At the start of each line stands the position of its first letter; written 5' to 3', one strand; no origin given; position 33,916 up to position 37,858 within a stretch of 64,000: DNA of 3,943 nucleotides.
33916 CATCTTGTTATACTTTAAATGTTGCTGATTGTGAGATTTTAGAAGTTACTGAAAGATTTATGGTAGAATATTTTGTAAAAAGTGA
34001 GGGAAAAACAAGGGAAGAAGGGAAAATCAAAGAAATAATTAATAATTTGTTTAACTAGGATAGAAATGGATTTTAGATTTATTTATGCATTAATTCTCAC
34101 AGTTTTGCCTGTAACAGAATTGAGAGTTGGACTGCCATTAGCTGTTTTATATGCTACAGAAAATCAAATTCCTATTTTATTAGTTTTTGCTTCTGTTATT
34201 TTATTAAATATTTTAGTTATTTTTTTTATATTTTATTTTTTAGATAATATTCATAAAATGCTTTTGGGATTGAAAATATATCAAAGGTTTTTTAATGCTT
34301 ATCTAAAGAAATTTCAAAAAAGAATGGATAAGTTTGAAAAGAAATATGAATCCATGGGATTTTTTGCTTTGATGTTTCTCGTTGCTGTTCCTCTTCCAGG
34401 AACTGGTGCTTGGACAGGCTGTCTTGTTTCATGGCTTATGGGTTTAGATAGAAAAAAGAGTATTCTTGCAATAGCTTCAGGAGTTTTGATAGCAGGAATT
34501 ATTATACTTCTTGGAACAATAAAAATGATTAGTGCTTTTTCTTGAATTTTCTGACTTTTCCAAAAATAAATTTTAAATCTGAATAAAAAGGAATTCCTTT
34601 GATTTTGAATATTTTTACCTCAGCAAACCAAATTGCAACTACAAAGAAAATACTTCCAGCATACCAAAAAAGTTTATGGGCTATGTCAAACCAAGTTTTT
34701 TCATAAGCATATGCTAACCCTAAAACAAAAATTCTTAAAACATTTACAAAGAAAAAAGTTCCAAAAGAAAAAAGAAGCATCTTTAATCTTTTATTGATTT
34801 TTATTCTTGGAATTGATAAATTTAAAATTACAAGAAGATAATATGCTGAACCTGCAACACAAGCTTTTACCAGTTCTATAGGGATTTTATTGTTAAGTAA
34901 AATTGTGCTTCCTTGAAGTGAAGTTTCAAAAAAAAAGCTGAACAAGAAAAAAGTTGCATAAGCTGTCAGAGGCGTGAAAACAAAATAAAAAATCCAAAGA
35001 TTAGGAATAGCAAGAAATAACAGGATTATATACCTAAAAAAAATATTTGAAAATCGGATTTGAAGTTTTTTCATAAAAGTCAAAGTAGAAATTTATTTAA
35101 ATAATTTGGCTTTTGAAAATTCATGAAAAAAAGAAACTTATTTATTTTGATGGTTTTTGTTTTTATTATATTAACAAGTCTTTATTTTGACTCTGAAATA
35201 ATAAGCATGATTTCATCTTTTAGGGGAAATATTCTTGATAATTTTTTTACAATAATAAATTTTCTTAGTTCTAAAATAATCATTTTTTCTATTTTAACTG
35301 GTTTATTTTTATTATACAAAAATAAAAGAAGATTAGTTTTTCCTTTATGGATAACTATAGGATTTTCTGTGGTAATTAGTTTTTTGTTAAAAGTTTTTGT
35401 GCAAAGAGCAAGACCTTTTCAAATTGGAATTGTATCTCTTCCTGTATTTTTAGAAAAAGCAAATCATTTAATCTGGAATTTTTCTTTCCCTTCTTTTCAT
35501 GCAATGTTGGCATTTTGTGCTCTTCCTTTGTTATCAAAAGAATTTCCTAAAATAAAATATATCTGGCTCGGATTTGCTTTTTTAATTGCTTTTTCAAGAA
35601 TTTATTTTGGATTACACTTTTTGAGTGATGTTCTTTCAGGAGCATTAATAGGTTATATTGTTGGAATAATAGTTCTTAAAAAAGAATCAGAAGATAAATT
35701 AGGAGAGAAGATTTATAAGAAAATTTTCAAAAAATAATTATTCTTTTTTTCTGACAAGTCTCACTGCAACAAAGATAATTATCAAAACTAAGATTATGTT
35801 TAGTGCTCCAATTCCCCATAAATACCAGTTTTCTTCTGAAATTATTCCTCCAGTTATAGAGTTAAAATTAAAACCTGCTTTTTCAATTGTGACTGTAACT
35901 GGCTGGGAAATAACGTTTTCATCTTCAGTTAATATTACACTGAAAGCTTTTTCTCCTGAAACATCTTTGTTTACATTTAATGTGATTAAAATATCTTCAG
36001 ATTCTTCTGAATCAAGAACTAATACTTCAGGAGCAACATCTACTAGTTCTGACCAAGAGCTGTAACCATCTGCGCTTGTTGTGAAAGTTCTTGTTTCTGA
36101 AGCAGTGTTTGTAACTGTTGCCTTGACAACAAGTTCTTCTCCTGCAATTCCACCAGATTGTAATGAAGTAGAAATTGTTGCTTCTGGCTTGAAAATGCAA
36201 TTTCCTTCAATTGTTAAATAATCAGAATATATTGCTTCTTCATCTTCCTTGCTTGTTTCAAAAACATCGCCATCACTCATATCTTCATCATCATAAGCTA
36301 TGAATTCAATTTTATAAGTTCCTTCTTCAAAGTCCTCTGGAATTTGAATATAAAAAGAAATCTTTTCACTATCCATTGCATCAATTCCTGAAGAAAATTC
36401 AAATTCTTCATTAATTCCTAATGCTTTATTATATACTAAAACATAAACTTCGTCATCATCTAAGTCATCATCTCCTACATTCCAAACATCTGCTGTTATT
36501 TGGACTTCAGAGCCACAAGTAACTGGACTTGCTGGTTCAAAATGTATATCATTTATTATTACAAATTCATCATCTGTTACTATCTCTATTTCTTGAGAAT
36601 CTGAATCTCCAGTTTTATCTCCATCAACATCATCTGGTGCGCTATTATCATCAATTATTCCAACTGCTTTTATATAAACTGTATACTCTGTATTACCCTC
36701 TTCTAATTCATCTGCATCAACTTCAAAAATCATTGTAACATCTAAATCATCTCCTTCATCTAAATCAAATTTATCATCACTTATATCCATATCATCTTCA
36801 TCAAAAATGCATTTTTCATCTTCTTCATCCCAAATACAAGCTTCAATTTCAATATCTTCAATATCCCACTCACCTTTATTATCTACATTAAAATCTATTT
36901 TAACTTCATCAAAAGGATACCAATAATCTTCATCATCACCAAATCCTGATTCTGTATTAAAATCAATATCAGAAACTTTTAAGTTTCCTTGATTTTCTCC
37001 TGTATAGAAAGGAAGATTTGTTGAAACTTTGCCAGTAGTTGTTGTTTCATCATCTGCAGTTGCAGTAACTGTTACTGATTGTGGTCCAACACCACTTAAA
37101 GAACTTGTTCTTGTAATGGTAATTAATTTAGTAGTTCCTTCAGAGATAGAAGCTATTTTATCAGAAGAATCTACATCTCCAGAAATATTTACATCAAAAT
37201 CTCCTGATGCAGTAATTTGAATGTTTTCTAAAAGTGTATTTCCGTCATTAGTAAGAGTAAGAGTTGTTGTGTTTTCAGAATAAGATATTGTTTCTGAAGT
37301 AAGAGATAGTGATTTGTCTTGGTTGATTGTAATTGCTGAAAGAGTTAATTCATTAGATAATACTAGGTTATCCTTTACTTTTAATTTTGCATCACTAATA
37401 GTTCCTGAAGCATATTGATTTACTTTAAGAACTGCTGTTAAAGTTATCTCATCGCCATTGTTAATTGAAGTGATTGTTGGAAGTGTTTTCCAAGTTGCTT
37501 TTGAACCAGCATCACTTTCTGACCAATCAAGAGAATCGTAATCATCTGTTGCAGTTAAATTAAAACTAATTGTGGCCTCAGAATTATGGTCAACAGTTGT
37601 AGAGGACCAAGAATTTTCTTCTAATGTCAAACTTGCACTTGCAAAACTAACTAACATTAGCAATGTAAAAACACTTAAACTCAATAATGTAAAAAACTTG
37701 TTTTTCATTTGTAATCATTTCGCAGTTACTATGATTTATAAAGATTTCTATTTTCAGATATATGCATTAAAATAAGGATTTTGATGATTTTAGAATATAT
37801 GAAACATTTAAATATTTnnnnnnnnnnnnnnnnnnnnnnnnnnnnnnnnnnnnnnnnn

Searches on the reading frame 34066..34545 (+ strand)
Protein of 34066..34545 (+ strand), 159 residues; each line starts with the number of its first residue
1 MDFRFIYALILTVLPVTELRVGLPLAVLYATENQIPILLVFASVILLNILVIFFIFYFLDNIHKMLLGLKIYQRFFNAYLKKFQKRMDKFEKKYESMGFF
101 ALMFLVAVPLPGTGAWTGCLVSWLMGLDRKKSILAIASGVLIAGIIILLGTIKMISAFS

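Call 9: search_protein_families(library=pfam, proteins=[window:34066-34545:+], max_evalue=0.01)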
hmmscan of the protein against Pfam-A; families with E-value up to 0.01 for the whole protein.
window:34066-34545:+ (159 aa): 1 family
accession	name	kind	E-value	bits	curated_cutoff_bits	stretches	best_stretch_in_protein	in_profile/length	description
PF06695.16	Sm_multidrug_ex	-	1.1e-32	113.6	30.7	1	18-146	1-121/121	Putative small multi-drug export protein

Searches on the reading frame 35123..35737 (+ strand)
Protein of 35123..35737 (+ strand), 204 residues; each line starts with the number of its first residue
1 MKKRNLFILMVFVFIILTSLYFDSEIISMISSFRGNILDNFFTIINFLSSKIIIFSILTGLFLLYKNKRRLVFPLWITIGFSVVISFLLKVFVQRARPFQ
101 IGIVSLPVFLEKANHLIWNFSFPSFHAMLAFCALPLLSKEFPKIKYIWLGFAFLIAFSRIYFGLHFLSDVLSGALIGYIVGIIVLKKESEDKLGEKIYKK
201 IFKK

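Call 9: search_protein_families(library=pfam, proteins=[window:35123-35737:+], max_evalue=0.01)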
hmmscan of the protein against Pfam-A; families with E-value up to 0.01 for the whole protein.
window:35123-35737:+ (204 aa): 2 families
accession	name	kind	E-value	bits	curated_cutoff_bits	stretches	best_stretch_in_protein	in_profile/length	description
PF01569.27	PAP2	-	3.6e-20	72.5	27.2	1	75-186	5-123/130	PAP2 superfamily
PF14378.12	PAP2_3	-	1.1e-08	35.6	27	1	119-179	124-186/190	PAP2 superfamily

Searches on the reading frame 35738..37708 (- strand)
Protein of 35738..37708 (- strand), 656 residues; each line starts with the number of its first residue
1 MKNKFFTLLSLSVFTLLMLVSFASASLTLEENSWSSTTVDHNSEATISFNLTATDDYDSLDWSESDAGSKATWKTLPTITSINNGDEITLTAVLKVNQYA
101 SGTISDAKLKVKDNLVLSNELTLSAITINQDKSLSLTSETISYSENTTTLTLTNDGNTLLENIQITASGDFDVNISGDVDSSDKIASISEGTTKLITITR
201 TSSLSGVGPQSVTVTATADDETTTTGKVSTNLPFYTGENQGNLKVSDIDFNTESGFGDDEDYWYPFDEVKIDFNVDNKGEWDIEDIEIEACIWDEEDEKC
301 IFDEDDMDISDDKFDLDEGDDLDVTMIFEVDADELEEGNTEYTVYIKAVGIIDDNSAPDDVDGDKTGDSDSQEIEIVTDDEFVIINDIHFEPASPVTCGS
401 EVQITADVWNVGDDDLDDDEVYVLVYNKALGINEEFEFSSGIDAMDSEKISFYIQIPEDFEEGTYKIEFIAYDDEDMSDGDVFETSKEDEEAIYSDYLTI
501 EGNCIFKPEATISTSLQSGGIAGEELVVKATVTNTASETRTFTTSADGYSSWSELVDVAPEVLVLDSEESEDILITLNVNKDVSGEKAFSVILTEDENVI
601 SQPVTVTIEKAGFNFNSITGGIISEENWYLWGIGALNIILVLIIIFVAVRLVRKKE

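Call 9: search_protein_families(library=pfam, proteins=[window:35738-37708:-], max_evalue=0.01)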
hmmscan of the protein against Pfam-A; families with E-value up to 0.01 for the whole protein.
window:35738-37708:- (656 aa): 3 families
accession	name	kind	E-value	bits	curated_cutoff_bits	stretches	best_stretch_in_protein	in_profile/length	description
PF17766.7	fn3_6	-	0.00085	19.9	26.4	1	523-606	16-99/99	Fibronectin type-III domain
PF22074.2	Cep192_D5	-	0.0051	16.8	27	0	554-583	57-86/178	Cep192 domain 5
PF24631.1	DUF7628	-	0.0082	16.9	27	0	106-166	12-75/105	Domain of unknown function (DUF7628)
